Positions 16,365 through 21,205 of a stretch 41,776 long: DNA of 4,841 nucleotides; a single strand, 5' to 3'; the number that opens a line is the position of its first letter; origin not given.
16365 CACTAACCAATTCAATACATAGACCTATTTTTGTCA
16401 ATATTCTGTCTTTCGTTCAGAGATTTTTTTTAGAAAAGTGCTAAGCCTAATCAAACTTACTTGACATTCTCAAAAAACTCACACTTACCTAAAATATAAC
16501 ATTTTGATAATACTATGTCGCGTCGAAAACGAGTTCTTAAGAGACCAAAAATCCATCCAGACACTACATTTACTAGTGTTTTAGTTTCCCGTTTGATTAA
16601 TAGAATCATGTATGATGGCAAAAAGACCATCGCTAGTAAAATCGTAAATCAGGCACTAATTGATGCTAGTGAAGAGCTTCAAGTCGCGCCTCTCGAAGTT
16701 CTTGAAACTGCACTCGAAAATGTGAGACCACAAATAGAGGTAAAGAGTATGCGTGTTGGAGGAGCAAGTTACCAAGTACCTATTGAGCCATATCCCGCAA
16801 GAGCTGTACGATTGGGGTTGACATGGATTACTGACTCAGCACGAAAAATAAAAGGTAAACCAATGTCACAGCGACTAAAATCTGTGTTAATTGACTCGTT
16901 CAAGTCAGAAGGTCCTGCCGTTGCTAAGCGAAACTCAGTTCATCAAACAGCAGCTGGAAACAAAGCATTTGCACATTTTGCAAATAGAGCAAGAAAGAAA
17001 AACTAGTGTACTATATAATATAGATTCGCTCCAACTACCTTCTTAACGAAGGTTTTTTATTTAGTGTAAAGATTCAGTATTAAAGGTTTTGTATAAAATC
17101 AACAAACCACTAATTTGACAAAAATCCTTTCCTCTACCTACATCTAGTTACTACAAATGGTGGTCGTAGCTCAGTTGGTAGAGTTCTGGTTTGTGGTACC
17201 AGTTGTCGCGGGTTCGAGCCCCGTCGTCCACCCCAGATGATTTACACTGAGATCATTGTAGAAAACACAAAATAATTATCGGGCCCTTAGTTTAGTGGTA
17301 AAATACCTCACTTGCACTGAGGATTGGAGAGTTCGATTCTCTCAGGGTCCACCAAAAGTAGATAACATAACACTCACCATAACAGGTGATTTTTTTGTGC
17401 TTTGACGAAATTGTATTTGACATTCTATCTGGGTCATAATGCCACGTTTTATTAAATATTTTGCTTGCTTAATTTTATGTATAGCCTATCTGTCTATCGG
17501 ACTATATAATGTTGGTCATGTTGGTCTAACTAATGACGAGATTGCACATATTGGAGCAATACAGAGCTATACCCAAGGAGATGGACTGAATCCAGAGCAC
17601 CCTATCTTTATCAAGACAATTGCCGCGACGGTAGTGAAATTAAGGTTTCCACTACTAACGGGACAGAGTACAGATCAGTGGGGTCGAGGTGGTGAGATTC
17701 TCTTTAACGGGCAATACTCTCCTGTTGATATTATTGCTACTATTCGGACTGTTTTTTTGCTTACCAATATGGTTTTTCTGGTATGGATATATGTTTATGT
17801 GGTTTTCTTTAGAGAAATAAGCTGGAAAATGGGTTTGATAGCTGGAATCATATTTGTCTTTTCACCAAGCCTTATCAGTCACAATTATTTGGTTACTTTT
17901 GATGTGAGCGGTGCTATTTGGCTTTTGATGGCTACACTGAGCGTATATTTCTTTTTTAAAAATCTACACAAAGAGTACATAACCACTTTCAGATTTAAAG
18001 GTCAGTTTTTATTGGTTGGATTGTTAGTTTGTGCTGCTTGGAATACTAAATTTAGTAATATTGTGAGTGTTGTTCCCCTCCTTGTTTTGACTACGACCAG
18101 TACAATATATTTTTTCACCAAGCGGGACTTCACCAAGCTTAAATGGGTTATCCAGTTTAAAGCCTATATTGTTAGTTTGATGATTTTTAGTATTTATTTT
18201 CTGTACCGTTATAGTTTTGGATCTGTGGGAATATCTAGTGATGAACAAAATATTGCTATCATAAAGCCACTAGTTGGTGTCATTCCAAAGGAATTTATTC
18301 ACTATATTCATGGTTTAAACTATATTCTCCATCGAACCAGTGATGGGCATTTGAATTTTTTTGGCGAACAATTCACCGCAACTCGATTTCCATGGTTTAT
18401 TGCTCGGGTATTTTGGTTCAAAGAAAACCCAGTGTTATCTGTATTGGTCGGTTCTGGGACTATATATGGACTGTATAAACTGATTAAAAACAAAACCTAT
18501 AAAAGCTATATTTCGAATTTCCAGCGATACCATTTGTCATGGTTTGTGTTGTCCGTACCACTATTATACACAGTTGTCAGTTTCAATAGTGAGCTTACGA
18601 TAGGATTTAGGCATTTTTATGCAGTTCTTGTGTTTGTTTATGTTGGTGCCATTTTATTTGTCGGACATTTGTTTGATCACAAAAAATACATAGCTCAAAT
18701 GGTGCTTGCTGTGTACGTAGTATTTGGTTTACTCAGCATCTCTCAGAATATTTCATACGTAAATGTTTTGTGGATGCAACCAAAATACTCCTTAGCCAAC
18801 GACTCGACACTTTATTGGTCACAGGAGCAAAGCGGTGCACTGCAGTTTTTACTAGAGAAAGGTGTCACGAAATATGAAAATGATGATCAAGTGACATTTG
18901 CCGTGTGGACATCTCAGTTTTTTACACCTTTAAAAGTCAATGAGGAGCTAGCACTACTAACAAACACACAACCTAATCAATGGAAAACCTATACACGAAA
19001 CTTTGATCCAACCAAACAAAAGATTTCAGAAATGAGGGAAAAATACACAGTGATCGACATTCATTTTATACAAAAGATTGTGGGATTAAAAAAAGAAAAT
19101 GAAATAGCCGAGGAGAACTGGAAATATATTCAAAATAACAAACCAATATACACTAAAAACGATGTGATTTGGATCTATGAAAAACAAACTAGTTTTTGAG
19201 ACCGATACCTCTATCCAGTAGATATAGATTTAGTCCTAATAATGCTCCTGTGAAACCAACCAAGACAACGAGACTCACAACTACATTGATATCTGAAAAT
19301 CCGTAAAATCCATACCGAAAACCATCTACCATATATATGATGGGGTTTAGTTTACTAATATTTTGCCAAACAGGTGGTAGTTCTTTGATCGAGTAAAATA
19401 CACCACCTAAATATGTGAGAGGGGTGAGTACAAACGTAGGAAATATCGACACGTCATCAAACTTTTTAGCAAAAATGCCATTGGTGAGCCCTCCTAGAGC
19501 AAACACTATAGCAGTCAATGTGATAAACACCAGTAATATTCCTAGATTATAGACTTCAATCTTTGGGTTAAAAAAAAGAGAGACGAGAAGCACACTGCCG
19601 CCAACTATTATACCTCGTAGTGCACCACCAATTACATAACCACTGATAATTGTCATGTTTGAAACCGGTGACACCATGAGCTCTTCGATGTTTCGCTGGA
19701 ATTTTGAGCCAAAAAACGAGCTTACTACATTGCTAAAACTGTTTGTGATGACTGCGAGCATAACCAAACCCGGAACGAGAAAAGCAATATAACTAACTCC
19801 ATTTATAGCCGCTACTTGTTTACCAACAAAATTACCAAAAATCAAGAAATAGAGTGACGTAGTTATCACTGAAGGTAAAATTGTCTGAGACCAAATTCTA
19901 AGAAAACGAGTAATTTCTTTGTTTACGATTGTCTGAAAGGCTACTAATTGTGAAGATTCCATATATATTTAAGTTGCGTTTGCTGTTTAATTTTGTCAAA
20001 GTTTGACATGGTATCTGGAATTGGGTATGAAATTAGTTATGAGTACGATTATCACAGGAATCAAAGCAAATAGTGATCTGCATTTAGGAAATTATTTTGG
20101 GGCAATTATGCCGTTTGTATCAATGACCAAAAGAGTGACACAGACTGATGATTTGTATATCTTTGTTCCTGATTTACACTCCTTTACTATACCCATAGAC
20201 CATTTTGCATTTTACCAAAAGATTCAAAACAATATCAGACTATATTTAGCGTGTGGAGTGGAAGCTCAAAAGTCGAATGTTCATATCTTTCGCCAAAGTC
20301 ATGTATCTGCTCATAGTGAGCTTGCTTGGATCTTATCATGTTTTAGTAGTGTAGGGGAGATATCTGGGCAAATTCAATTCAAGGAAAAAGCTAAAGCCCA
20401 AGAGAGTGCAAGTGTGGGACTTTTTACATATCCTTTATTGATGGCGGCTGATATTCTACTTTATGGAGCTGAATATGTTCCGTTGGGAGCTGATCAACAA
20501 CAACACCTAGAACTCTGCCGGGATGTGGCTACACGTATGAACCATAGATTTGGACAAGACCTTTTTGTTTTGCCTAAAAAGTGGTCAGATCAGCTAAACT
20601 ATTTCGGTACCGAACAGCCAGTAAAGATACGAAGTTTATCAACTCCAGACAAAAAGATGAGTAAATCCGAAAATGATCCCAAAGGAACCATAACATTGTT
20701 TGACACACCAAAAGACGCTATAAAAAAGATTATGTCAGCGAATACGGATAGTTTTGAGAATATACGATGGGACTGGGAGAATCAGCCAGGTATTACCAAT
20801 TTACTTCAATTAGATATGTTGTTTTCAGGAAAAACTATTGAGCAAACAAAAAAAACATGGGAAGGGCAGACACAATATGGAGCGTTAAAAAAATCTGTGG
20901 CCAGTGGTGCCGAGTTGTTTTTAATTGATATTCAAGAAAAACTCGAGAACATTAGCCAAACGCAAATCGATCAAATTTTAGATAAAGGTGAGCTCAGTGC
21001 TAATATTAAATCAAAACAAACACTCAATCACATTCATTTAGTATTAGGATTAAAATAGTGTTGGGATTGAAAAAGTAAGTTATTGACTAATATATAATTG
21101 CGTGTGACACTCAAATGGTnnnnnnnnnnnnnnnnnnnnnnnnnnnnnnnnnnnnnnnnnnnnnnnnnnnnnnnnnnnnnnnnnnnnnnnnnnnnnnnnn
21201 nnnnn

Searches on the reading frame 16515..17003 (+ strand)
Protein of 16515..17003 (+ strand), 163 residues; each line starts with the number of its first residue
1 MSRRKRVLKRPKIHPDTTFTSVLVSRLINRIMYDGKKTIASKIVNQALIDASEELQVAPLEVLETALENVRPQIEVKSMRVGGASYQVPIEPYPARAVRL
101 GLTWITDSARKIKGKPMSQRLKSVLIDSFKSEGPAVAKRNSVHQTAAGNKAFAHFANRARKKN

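Call 8: search_protein_families(library=pfam, proteins=[window:16515-17003:+], max_evalue=0.01)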
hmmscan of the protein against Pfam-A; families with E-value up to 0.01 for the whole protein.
window:16515-17003:+ (163 aa): 1 family
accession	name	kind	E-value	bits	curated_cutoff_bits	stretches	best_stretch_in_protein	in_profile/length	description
PF00177.27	Ribosomal_S7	-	4e-46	156.7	24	1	3-150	2-148/148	Ribosomal protein S7p/S5e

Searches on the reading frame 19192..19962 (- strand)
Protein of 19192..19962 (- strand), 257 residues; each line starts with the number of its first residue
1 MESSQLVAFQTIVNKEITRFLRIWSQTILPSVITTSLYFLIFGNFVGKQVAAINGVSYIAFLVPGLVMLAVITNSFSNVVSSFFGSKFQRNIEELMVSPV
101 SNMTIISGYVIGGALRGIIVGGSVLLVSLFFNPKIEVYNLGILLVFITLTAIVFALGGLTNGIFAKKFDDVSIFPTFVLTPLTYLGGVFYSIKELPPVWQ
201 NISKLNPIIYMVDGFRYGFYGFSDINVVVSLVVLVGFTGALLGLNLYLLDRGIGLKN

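Call 7: search_protein_families(library=pfam, proteins=[window:19192-19962:-], max_evalue=0.01)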
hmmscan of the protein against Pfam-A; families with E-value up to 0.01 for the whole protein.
window:19192-19962:- (257 aa): 2 families
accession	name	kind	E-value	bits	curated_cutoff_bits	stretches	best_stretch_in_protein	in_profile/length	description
PF01061.29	ABC2_membrane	-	5e-38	131.2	26.9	1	8-220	2-211/211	ABC-2 type transporter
PF12698.13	ABC2_membrane_3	-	6.1e-13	49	31.6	1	57-246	159-346/347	ABC-2 family transporter protein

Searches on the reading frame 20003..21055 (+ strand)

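Call 7: search_protein_families(library=pfam, proteins=[window:20003-21055:+], max_evalue=0.01)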
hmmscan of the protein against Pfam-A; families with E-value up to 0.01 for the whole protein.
window:20003-21055:+ (351 aa): 1 family
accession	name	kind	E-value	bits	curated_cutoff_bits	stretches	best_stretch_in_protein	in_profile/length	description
PF00579.31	tRNA-synt_1b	-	2.2e-52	178.7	21.1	1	15-305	7-289/292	tRNA synthetases class I (W and Y)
